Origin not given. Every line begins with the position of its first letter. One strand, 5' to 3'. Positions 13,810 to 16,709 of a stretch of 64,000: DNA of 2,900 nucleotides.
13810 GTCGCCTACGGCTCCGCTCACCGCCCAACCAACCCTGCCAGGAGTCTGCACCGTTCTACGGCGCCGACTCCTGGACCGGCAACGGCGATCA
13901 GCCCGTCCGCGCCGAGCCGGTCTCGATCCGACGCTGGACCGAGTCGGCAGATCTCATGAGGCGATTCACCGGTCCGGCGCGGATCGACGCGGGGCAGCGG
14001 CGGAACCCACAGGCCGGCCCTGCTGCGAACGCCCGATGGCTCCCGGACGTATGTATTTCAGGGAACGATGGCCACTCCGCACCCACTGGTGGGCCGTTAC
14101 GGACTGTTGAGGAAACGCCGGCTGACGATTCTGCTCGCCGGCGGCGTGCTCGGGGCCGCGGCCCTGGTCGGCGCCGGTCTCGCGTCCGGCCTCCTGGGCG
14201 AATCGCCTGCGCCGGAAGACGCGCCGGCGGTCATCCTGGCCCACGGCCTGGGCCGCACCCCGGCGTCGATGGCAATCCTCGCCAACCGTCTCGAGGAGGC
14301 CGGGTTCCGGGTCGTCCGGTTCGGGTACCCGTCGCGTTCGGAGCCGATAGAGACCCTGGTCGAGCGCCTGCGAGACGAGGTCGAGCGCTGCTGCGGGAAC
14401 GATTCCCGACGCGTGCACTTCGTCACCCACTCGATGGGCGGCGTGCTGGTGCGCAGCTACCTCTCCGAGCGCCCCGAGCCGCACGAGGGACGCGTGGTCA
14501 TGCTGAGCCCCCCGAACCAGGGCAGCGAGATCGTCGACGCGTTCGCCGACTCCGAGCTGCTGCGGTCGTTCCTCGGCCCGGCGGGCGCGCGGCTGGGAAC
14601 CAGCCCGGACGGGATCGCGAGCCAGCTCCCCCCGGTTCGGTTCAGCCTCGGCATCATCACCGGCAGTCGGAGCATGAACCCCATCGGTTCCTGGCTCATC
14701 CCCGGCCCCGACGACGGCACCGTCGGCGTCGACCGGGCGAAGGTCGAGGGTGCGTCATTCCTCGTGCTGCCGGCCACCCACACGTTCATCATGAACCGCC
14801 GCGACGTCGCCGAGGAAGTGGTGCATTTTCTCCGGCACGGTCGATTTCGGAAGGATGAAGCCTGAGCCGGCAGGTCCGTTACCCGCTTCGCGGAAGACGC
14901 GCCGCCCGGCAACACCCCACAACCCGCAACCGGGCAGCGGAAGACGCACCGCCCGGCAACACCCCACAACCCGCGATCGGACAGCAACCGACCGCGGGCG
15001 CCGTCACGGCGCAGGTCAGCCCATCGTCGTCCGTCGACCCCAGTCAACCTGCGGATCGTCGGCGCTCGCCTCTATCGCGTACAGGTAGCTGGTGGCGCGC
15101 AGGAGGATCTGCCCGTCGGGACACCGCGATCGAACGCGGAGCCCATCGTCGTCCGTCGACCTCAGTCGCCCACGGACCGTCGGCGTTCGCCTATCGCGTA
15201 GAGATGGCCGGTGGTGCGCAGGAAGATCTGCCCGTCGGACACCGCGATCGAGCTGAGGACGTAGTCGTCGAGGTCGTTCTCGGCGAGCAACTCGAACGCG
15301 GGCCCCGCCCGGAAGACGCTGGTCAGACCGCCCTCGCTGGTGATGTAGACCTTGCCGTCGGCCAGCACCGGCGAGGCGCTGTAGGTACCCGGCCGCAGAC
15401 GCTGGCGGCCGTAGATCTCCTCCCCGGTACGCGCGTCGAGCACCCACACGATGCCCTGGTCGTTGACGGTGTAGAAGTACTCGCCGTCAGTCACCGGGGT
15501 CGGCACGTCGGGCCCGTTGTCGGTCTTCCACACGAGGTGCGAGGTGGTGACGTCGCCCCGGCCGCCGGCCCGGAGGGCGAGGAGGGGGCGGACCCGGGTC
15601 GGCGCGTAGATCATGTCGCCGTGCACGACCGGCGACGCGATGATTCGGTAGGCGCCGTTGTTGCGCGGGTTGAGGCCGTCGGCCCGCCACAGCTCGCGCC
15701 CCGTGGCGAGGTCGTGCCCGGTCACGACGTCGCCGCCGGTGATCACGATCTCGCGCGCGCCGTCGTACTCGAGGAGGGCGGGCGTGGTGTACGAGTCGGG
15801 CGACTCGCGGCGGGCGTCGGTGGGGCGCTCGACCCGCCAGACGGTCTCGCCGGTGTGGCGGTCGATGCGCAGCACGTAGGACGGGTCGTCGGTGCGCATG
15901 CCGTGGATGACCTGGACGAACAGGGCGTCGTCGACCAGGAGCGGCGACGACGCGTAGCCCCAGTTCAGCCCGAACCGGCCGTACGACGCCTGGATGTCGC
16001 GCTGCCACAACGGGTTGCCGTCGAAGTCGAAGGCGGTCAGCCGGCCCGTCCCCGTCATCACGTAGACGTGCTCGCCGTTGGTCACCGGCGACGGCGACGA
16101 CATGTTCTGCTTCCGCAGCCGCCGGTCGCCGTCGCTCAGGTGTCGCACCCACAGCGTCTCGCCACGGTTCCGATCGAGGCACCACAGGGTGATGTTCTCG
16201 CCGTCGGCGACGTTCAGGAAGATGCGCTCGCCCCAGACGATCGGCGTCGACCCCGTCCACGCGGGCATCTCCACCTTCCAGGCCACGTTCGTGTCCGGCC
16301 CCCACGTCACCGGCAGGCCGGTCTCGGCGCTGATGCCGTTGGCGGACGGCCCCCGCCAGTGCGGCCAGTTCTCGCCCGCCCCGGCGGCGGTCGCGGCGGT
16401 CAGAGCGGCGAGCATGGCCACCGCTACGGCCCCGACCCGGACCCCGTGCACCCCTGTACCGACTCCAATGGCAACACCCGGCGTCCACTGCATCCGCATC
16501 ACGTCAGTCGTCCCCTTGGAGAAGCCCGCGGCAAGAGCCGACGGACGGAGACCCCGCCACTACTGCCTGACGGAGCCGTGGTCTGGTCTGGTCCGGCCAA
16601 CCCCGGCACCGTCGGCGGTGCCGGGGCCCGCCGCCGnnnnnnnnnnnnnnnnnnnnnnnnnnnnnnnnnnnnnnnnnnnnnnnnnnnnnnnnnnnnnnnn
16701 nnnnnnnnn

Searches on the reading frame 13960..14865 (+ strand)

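Call 94: search_protein_families(library=pfam, proteins=[window:13960-14865:+], max_evalue=0.00001)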
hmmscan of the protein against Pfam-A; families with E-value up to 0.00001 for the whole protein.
window:13960-14865:+ (301 aa): 3 families
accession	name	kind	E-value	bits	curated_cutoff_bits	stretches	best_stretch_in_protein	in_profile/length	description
PF12697.13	Abhydrolase_6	-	5.3e-08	34.2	26.3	1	91-205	1-108/217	Alpha/beta hydrolase family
PF12146.15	Hydrolase_4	-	8.7e-07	28.9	27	1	89-194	5-119/239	Serine aminopeptidase, S33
PF02089.21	Palm_thioest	-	3.4e-06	27.4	26.8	1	91-191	2-115/254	Palmitoyl protein thioesterase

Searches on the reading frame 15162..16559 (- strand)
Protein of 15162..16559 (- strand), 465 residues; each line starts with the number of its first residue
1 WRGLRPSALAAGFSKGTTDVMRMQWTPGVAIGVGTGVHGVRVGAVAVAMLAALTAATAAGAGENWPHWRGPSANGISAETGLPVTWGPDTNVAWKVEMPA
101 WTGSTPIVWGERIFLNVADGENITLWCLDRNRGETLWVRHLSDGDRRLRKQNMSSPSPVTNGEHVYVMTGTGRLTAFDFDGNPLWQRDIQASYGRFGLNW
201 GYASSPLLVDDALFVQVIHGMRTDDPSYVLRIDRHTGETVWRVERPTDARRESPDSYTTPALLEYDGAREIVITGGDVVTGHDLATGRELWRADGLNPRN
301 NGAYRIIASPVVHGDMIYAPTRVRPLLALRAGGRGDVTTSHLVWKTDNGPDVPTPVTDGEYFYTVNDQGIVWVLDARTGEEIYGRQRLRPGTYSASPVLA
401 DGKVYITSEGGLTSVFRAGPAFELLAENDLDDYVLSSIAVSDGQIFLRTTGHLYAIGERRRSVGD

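Call 8: search_protein_families(library=pfam, proteins=[window:15162-16559:-], max_evalue=0.01)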
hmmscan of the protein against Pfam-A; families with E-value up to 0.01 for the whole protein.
window:15162-16559:- (465 aa): 2 families
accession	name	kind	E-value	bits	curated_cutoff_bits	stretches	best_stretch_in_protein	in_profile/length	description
PF13360.13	PQQ_2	-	5.3e-29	102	27.6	2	204-382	67-230/233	Outer membrane protein assembly factor BamB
PF13570.13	Beta-prop_ACSF4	-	1.9e-06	27.9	133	1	91-278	124-284/329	Beta-alanine-activating enzyme, beta-propeller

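Call 35: search_protein_families(library=ncbifam, proteins=[window:15162-16559:-], max_evalue=0.000001)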
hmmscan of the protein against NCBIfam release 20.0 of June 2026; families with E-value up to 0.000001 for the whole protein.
window:15162-16559:- (465 aa): 3 families
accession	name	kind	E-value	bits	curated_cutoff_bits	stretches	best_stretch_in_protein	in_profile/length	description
TIGR03300.1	assembly_YfgL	equivalog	3.7e-17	62.1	285.2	1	91-316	126-328/377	outer membrane protein assembly factor BamB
NF008351.0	PRK11138.1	equivalog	1.6e-10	40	423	1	106-437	65-370/394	outer membrane protein assembly factor BamB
TIGR04528.1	acido_non_PQQ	subfamily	2.4e-07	29.9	650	0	124-258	68-192/493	acido-empty-quinoprotein group A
